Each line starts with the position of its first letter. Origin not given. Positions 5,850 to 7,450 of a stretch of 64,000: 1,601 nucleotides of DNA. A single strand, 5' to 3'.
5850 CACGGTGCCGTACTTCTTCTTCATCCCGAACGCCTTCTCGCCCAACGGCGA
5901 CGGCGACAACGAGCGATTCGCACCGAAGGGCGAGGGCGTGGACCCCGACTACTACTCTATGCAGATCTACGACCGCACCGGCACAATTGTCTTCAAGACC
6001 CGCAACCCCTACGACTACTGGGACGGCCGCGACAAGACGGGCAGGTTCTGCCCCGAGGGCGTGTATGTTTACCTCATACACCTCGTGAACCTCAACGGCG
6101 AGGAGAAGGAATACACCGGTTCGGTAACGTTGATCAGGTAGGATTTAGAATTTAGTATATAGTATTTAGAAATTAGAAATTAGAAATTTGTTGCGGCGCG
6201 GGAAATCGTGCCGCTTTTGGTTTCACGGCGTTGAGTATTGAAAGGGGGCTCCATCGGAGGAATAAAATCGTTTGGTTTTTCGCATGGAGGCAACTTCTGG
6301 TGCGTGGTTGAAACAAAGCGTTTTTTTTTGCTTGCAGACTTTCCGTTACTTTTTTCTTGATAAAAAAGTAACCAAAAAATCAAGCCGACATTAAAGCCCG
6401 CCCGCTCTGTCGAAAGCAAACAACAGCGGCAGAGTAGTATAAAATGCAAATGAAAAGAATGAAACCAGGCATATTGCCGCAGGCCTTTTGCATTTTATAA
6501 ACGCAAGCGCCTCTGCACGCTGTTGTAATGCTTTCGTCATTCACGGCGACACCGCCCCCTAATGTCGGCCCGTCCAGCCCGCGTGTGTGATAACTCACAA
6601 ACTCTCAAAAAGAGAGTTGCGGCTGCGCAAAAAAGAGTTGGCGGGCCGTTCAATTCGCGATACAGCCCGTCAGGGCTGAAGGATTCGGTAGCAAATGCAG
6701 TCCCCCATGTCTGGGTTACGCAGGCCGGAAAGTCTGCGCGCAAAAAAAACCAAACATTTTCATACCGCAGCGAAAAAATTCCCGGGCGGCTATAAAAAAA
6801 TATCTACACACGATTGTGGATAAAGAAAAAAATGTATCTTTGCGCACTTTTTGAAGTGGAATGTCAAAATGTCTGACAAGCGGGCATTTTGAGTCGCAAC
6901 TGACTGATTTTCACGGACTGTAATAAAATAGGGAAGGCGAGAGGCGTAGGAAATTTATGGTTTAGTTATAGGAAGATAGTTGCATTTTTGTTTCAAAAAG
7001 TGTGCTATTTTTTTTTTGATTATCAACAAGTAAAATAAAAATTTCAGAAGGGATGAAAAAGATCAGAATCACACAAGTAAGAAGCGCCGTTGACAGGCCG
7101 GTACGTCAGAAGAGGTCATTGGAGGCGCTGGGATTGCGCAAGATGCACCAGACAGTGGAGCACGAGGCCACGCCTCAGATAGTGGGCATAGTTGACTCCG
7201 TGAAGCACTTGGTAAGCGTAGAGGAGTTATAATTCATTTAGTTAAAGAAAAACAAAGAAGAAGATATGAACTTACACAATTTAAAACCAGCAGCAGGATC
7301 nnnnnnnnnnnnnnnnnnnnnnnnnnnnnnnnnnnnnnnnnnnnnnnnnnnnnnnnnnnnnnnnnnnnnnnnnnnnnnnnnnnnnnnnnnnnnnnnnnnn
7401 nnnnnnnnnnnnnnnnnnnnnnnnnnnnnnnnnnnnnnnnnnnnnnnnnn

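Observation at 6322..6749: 428-bp element bounded by 24-nt inverted repeats, containing a roughly 190-nt nested hairpin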

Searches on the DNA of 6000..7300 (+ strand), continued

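Call 57: search_rna_families(sources=[L093, L094, L095, L097], threshold=evalue, max_evalue=1)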
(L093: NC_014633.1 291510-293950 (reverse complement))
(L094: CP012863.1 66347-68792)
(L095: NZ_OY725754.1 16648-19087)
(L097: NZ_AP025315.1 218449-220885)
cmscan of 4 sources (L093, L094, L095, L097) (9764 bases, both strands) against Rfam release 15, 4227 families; matches with E-value up to 1: 2.
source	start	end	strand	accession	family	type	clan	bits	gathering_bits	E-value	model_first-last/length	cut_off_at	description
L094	1951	2105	-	RF01859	Phe_leader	Cis-reg; leader;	-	26.2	55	0.61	1-125/125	no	Phenylalanine leader peptide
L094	1174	1258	-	RF00972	mir-651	Gene; miRNA;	-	24.5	106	0.27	1-86/86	no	mir-651 microRNA precursor family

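Call 86: get_annotated_region(hit=H31, flank=2500)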
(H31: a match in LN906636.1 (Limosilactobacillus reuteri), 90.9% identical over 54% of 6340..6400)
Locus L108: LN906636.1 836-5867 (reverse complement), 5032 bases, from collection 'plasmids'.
description: Lactobacillus reuteri plasmid p53608_2, complete genome, strain ATCC 53608
organism: Limosilactobacillus reuteri (NCBI taxid 927703)
taxonomy: Bacteria; Bacillota; Bacilli; Lactobacillales; Lactobacillaceae; Limosilactobacillus; Limosilactobacillus reuteri
host: -; source: -; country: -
typing (MOB-suite, as given by PLSDB): mobilizable; relaxase MOBP
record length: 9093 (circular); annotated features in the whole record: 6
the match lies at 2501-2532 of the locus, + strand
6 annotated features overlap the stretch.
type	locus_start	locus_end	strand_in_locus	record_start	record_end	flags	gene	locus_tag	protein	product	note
CDS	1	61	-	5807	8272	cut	-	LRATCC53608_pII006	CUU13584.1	conserved hypothetical protein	-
CDS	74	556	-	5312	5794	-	-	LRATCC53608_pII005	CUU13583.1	hypothetical protein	-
CDS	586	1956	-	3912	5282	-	mobA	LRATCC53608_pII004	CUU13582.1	putative mobilization protein MobA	-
CDS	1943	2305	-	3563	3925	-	-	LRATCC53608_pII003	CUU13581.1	CopG-domain protein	-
CDS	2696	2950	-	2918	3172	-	-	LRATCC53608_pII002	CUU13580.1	hypothetical protein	-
CDS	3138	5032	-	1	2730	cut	-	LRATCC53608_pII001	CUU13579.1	putative replication initiator protein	-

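Call 87: get_annotated_region(hit=H48, flank=2000)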
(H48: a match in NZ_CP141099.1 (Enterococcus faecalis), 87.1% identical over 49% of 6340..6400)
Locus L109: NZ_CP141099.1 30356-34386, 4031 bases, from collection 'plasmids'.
description: Enterococcus faecalis strain HRH40 plasmid unnamed3, complete sequence
organism: Enterococcus faecalis (NCBI taxid 1351)
taxonomy: Bacteria; Bacillota; Bacilli; Lactobacillales; Enterococcaceae; Enterococcus; Enterococcus faecalis
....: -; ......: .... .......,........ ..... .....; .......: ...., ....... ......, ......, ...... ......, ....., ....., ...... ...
typing (MOB-suite, as given by PLSDB): non-mobilizable
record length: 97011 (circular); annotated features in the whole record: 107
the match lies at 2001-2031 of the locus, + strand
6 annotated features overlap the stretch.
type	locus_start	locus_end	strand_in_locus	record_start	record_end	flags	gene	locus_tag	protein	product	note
CDS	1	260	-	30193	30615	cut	-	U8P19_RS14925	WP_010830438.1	hypothetical protein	-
CDS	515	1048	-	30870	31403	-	-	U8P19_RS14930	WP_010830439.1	hypothetical protein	-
CDS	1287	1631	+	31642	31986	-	-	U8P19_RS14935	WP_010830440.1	hypothetical protein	-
CDS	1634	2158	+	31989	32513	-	-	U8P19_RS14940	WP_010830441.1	RusA family crossover junction endodeoxyribonuclease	GO:0006310 - DNA recombination [Evidence IEA]; GO:0006281 - DNA repair [Evidence IEA]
CDS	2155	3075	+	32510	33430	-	-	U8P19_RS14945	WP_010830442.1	hypothetical protein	-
CDS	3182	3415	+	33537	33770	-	-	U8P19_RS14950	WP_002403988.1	hypothetical protein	-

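Call 98: search_dna_similar(query=L092:1478-1680:-, collection=plasmids, mode=distant, max_evalue=1, max_rows=40, rows=spread)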
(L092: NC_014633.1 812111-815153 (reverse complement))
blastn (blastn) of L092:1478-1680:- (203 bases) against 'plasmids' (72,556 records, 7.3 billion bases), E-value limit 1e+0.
Records with a match: 9; places in all: 36; records where one place covers at least 80% of the query: 1.
Best place of each record, by identity: >=99% 1; 95-99% 1; 80-90% 2; 60-80% 5.
By first word of the organism name: Chondrinema 3; Parabacteroides 3; Aureibacter 2; Ilyobacter 1.
By predicted mobility (MOB-suite, as given by PLSDB): non-mobilizable 9.
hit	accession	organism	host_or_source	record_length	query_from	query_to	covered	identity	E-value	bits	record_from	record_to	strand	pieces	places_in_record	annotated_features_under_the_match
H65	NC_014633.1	Ilyobacter polytropus DSM 2926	marine mud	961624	1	203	100%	100.0%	3e-99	367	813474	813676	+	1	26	none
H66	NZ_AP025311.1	Aureibacter tunicatorum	-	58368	53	178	62%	75.4%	4e-9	68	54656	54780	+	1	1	none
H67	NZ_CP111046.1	Chondrinema litorale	Seaweed,red alga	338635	62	177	57%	74.2%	2e-7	63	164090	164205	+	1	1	none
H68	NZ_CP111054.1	Chondrinema litorale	Seaweed,red alga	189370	62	177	57%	70.9%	4e-3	48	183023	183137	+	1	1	none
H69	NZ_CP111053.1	Chondrinema litorale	Seaweed,red alga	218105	62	175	56%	70.4%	4e-3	48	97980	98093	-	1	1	none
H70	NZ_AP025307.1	Aureibacter tunicatorum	-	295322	30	92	31%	75.4%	6e-1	41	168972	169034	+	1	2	hypothetical protein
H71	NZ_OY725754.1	Parabacteroides distasonis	-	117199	136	179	22%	97.7%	3e-11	76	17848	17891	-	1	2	none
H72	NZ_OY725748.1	Parabacteroides distasonis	-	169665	136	179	22%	81.8%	5e-2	45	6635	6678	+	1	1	none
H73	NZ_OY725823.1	Parabacteroides distasonis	-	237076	136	179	22%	81.8%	5e-2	45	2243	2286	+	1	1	none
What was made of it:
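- On MITE: Family units are multi-copy elsewhere, with 26 places in one Ilyobacter replicon (call 98).
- The whole Ilyobacter unit has 26 places in one 962-kb replicon (call 98).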

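Call 100: get_annotated_region(hit=H67, flank=500)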
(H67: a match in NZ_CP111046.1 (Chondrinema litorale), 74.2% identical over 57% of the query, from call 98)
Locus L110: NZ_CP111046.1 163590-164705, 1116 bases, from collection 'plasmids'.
description: Chondrinema litorale strain WSW3-B12 plasmid unnamed4
organism: Chondrinema litorale (NCBI taxid 2994555)
taxonomy: Bacteria; Bacteroidota; Cytophagia; Cytophagales; Flammeovirgaceae; Chondrinema; Chondrinema litorale
host: -; source: Seaweed,red alga; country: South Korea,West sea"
typing (MOB-suite, as given by PLSDB): non-mobilizable
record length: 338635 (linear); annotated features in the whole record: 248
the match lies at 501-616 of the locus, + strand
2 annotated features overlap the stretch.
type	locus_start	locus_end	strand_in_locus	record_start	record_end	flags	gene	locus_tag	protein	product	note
CDS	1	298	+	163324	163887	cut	-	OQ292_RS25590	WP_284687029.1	hypothetical protein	-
CDS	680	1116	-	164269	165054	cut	-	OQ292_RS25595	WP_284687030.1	BRO family protein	-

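Call 101: get_annotated_region(hit=H68, flank=500)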
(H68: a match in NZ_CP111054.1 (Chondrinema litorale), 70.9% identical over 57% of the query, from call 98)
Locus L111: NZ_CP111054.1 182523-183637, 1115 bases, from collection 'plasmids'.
description: Chondrinema litorale strain WSW3-B12 plasmid unnamed12, complete sequence
organism: Chondrinema litorale (NCBI taxid 2994555)
taxonomy: Bacteria; Bacteroidota; Cytophagia; Cytophagales; Flammeovirgaceae; Chondrinema; Chondrinema litorale
host: -; source: Seaweed,red alga; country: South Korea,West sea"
typing (MOB-suite, as given by PLSDB): non-mobilizable
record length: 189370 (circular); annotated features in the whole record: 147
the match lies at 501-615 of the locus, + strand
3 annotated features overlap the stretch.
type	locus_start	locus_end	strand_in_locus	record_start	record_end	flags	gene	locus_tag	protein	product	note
CDS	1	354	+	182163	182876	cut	-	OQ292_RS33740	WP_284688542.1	2OG-Fe(II) oxygenase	-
CDS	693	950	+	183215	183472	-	-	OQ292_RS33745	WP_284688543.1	Ada metal-binding domain-containing protein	GO:0006281 - DNA repair [Evidence IEA]; GO:0006355 - regulation of DNA-templated transcription [Evidence IEA]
CDS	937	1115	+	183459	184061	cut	-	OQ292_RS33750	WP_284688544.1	alpha-ketoglutarate-dependent dioxygenase AlkB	-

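Call 102: get_annotated_region(hit=H69, flank=500)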
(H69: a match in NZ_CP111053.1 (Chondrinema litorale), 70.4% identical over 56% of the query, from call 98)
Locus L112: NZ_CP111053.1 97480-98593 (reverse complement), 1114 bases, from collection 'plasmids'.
description: Chondrinema litorale strain WSW3-B12 plasmid unnamed11, complete sequence
organism: Chondrinema litorale (NCBI taxid 2994555)
taxonomy: Bacteria; Bacteroidota; Cytophagia; Cytophagales; Flammeovirgaceae; Chondrinema; Chondrinema litorale
host: -; source: Seaweed,red alga; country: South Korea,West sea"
typing (MOB-suite, as given by PLSDB): non-mobilizable
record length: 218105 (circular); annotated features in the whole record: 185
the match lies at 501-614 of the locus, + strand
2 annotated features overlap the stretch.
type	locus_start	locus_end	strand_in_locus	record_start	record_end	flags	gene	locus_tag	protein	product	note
CDS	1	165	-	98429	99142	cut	-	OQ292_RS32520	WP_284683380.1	IS1595 family transposase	-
CDS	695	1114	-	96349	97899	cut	-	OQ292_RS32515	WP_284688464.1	PQQ-dependent sugar dehydrogenase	-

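Call 103: get_annotated_region(hit=H72, flank=600)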
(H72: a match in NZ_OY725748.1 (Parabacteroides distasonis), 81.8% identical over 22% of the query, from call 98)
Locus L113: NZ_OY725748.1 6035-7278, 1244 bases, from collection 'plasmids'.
description: Parabacteroides distasonis strain Parabacteroides distasonis TSDC17.2-1.1 plasmid 3, complete sequence
organism: Parabacteroides distasonis (NCBI taxid 823)
taxonomy: Bacteria; Bacteroidota; Bacteroidia; Bacteroidales; Tannerellaceae; Parabacteroides; Parabacteroides distasonis
host: -; source: -; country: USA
typing (MOB-suite, as given by PLSDB): non-mobilizable
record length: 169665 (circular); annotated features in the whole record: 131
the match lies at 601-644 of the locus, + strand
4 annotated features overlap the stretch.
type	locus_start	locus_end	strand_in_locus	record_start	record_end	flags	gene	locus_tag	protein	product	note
CDS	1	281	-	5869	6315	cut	-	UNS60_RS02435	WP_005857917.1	N-acetylmuramoyl-L-alanine amidase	GO:0009253 - peptidoglycan catabolic process [Evidence IEA]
CDS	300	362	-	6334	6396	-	-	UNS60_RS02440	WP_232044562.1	smalltalk protein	-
CDS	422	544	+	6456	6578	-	-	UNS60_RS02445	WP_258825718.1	hypothetical protein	-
CDS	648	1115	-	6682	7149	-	-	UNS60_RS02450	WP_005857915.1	HU family DNA-binding protein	-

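Call 104: get_annotated_region(hit=H73, flank=600)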
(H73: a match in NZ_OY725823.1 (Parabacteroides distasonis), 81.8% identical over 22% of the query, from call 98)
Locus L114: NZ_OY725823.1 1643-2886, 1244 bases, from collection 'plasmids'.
description: Parabacteroides distasonis strain Parabacteroides distasonis TSDC17.2-1.1 plasmid 78, complete sequence
organism: Parabacteroides distasonis (NCBI taxid 823)
taxonomy: Bacteria; Bacteroidota; Bacteroidia; Bacteroidales; Tannerellaceae; Parabacteroides; Parabacteroides distasonis
host: -; source: -; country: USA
typing (MOB-suite, as given by PLSDB): non-mobilizable
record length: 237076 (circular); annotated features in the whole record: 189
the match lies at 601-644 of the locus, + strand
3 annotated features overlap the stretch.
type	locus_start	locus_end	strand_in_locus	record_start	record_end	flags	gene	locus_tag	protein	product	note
CDS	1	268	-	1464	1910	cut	-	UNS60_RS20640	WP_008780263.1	N-acetylmuramoyl-L-alanine amidase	GO:0009253 - peptidoglycan catabolic process [Evidence IEA]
CDS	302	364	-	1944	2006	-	-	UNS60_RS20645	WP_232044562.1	smalltalk protein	-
CDS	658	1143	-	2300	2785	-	-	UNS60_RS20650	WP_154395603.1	HU family DNA-binding protein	-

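Call 110: build_rna_model(alignment_id=A2, structure=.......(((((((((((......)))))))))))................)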
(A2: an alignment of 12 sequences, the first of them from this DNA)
Model R1 built from alignment A2 (12 sequences, 51 columns); structure: as given.
model positions 50; base pairs 11; branch points 0; effective number of sequences 7.12; information 1.106 bits per position. Calibrated on 0.2 Mb of random sequence (short: E-values are rough).
structure used (alignment columns):
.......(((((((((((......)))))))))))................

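Call 111: search_with_rna_model(model_id=R1, source=window, filters=off, max_evalue=10)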
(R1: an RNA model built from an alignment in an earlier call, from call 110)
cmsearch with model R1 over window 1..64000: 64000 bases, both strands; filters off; matches with E-value up to 10: 9.
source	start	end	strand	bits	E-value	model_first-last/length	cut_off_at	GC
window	6339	6388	+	69.7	5.2e-17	1-50/50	no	0.3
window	6335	6378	-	28.2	1.6e-05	1-50/50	no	0.27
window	23042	23093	+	12.6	0.33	1-50/50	no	0.38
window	28268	28281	+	9.4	2.6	14-27/50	no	0.21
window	22690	22713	+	8.6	4.4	1-50/50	no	0.25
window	19522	19548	+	8.4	4.8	11-30/50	no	0.33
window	41714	41740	+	8.1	6.1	1-50/50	no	0.41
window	59909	59960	+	7.5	8.8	1-50/50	no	0.33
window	14404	14447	-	7.4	9.1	1-50/50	no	0.34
